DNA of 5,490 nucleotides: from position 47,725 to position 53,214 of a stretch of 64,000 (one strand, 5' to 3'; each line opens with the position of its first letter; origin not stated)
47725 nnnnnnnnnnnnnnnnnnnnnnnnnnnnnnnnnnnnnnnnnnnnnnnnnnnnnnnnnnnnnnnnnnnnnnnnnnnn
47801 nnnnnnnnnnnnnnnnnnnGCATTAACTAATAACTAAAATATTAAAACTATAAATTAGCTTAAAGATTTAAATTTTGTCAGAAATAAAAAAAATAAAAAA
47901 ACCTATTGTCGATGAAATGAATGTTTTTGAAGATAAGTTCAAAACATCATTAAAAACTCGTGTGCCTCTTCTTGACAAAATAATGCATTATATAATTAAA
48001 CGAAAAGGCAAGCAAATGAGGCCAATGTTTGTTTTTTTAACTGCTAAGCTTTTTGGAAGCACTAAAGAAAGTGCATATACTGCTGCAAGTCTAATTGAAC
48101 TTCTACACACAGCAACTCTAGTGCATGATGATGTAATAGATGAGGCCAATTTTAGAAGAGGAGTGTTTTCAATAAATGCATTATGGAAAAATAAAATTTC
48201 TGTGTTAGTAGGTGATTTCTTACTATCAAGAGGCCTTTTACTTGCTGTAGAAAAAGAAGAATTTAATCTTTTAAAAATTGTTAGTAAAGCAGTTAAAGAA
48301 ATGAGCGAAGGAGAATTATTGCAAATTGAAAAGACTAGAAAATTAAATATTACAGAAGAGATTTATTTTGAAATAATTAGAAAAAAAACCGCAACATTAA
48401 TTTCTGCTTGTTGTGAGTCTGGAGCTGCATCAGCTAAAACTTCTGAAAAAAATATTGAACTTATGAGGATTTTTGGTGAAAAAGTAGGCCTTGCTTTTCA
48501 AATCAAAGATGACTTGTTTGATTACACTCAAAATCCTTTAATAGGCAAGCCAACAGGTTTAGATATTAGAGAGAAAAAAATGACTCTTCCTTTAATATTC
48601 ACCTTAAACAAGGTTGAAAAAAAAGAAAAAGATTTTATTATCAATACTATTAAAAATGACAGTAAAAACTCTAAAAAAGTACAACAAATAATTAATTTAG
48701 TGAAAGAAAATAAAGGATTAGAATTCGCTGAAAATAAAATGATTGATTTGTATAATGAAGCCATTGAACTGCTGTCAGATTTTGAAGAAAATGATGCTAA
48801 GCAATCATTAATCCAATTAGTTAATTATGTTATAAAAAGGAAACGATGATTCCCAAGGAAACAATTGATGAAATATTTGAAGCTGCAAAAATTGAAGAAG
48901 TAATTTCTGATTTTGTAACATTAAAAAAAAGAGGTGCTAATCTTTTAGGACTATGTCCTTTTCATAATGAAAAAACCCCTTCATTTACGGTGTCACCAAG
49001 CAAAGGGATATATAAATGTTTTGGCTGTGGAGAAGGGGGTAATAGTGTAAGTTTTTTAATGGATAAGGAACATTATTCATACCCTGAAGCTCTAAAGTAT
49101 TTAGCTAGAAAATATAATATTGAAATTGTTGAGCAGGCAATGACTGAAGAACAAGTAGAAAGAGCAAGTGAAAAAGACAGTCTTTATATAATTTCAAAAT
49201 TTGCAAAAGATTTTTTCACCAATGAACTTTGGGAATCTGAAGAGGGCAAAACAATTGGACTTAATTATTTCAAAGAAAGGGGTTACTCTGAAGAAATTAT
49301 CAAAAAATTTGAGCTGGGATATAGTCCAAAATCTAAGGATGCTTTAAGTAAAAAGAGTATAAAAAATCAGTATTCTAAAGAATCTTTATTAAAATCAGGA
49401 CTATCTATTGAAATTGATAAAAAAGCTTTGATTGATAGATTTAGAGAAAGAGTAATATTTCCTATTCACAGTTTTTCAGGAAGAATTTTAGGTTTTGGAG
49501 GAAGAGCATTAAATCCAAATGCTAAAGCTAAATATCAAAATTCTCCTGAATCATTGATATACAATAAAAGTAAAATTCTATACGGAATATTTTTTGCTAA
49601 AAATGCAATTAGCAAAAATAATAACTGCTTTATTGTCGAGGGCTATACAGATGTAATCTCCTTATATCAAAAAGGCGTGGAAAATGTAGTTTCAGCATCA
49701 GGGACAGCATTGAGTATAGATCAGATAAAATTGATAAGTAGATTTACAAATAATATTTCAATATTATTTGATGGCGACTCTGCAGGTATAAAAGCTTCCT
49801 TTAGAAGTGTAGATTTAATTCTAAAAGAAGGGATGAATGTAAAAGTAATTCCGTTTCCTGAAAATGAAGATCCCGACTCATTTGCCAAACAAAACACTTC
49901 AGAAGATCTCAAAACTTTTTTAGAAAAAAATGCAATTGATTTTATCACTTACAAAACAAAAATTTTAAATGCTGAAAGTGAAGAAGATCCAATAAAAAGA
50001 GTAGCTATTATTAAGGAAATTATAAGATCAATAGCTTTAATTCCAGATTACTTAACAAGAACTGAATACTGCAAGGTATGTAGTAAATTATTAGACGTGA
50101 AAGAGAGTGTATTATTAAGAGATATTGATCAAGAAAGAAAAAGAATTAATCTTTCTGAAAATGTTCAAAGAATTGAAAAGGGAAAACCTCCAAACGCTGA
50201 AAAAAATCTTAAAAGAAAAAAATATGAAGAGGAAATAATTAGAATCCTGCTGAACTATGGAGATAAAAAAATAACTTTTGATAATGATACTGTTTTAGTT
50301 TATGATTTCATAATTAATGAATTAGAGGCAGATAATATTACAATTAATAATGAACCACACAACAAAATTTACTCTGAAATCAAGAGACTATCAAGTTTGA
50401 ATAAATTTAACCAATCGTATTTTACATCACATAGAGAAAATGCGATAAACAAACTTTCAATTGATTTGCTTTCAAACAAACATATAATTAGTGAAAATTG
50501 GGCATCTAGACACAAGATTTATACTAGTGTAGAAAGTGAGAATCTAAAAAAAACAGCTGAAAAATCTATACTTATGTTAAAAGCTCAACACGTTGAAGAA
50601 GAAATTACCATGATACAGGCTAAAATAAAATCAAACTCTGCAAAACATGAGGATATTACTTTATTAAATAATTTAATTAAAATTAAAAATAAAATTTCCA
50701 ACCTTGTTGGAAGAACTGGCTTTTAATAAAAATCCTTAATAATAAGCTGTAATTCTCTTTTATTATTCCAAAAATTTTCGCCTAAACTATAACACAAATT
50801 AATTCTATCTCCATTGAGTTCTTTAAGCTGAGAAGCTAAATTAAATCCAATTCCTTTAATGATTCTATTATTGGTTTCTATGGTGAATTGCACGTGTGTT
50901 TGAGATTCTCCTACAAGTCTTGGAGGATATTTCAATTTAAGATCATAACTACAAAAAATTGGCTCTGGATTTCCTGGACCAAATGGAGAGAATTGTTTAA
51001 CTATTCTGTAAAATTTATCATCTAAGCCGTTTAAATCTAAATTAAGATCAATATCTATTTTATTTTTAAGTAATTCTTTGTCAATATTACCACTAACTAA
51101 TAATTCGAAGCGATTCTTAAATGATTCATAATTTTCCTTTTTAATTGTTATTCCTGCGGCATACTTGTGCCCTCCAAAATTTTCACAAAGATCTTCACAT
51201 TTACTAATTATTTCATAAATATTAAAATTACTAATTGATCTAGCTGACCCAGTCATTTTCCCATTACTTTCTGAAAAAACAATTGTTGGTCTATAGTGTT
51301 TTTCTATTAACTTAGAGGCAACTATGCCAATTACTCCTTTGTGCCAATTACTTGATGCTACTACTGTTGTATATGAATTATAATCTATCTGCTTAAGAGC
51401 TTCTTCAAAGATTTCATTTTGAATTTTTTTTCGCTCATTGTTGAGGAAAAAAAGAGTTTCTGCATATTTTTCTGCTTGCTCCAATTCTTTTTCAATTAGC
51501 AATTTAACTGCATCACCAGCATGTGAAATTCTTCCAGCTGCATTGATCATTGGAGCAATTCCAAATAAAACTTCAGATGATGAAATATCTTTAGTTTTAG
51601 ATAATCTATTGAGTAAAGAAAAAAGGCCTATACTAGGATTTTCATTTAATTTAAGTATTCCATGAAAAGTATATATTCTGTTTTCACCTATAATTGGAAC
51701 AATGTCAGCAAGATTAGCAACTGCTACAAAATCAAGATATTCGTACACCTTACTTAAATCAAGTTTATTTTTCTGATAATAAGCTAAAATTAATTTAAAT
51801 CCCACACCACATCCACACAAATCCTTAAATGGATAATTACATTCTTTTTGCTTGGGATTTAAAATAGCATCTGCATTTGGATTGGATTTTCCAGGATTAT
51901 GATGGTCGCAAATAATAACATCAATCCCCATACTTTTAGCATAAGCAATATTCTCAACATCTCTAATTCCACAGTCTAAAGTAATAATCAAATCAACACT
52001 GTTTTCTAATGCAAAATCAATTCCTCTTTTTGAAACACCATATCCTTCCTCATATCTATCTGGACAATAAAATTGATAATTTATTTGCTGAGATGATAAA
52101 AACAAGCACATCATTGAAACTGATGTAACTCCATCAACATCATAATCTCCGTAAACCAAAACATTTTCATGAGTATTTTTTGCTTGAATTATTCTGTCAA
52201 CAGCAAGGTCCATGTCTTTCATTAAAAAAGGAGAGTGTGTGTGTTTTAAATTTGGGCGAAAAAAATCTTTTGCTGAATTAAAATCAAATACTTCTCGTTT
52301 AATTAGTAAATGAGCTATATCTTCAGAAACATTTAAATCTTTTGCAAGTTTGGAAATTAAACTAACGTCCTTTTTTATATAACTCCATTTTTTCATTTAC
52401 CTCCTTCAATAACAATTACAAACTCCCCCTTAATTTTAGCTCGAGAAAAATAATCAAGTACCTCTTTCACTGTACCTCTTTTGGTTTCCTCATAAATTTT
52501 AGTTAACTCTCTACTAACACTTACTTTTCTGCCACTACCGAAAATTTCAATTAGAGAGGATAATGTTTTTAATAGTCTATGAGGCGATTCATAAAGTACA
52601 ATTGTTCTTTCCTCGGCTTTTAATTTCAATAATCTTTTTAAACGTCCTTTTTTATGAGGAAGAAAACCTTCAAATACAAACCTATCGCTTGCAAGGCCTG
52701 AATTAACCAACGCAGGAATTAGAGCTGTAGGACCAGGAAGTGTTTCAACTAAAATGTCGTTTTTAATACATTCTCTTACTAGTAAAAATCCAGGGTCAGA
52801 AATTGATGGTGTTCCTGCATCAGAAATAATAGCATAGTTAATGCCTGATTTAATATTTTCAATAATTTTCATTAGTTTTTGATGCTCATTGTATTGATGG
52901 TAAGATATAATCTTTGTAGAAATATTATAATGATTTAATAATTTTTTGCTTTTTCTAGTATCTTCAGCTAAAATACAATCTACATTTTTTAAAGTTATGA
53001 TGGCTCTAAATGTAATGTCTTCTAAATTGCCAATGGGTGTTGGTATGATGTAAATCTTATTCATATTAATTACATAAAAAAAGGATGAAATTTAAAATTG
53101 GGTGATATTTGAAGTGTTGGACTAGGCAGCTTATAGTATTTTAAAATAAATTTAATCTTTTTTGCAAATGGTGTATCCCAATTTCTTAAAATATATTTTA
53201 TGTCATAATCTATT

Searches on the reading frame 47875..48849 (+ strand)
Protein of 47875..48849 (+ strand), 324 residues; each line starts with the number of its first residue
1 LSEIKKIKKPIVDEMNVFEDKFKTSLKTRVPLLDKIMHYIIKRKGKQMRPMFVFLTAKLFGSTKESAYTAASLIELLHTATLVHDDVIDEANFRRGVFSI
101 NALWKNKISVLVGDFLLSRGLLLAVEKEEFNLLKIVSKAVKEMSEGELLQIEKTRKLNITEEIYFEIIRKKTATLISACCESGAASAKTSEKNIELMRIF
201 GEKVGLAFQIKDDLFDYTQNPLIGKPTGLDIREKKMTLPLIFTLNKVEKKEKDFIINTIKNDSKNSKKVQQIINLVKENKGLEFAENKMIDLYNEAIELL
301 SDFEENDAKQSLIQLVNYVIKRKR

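Call 63: search_protein_families(library=pfam, proteins=[window:47875-48849:+], max_evalue=0.00001)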
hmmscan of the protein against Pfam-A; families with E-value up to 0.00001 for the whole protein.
window:47875-48849:+ (324 aa): 1 family
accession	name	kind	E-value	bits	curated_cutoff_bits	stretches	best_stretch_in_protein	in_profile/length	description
PF00348.22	polyprenyl_synt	-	2e-69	234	27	1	31-275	2-250/251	Polyprenyl synthetase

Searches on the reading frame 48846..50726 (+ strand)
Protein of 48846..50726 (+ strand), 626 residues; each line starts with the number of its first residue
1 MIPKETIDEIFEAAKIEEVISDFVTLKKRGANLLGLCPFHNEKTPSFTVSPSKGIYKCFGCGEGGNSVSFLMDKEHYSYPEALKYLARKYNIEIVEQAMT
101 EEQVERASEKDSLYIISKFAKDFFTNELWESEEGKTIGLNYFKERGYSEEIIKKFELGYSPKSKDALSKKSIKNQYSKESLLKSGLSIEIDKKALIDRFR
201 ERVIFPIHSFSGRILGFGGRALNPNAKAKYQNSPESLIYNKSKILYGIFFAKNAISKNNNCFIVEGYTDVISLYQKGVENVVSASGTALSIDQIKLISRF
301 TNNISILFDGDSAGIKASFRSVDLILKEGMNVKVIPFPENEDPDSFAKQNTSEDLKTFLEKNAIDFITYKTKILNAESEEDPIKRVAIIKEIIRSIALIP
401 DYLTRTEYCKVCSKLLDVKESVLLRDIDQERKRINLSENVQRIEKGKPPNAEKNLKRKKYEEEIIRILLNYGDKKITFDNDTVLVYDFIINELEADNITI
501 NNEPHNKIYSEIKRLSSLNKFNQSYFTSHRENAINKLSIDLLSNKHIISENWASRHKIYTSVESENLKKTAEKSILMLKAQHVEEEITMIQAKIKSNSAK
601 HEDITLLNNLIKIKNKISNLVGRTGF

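Call 19: search_protein_families(library=pfam, proteins=[window:48846-50726:+], max_evalue=0.00001)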
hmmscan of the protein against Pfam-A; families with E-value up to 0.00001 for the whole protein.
window:48846-50726:+ (626 aa): 5 families
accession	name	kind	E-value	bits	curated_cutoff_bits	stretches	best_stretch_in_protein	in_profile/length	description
PF08275.17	DNAG_N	-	1.2e-36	126.1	26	1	124-251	2-127/128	DNA primase catalytic core, N-terminal domain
PF01807.25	Zn_ribbon_DnaG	-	4.6e-36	123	24.9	1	3-96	2-95/98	CHC2 zinc finger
PF13155.12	Toprim_2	-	1.5e-20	73.8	22.1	1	262-346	1-87/88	Toprim-like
PF13662.12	Toprim_4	-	1e-14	54.9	25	1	263-335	5-84/85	Toprim domain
PF01751.28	Toprim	-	5.9e-10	39.6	23.1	1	262-334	3-93/96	Toprim domain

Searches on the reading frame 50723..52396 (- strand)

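Call 19: search_protein_families(library=pfam, proteins=[window:50723-52396:-], max_evalue=0.00001)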
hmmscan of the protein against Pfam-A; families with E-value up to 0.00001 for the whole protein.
window:50723-52396:- (557 aa): 3 families
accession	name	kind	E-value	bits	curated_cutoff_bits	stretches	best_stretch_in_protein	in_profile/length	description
PF01368.27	DHH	-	6.4e-28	98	28.1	1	78-226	1-123/125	DHH family, N-terminal domain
PF17768.7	RecJ_OB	-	2.1e-27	95.7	27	1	449-555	1-107/107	RecJ OB domain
PF02272.25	DHHA1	-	1.5e-17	64.4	25.9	1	345-434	7-100/102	DHHA1 domain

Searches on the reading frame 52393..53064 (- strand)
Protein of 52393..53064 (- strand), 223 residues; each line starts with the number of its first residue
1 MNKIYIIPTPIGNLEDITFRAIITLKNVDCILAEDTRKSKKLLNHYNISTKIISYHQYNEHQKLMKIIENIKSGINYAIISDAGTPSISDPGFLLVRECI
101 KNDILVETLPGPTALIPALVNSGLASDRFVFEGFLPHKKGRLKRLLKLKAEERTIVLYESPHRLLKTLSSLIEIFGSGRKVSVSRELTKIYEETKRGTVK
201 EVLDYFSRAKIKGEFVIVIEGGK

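Call 63: search_protein_families(library=pfam, proteins=[window:52393-53064:-], max_evalue=0.00001)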
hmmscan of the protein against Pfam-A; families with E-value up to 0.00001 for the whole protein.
window:52393-53064:- (223 aa): 1 family
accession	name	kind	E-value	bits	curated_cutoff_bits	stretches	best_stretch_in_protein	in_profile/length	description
PF00590.25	TP_methylase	-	2e-28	100.2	27.8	1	3-202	1-211/212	Tetrapyrrole (Corrin/Porphyrin) Methylases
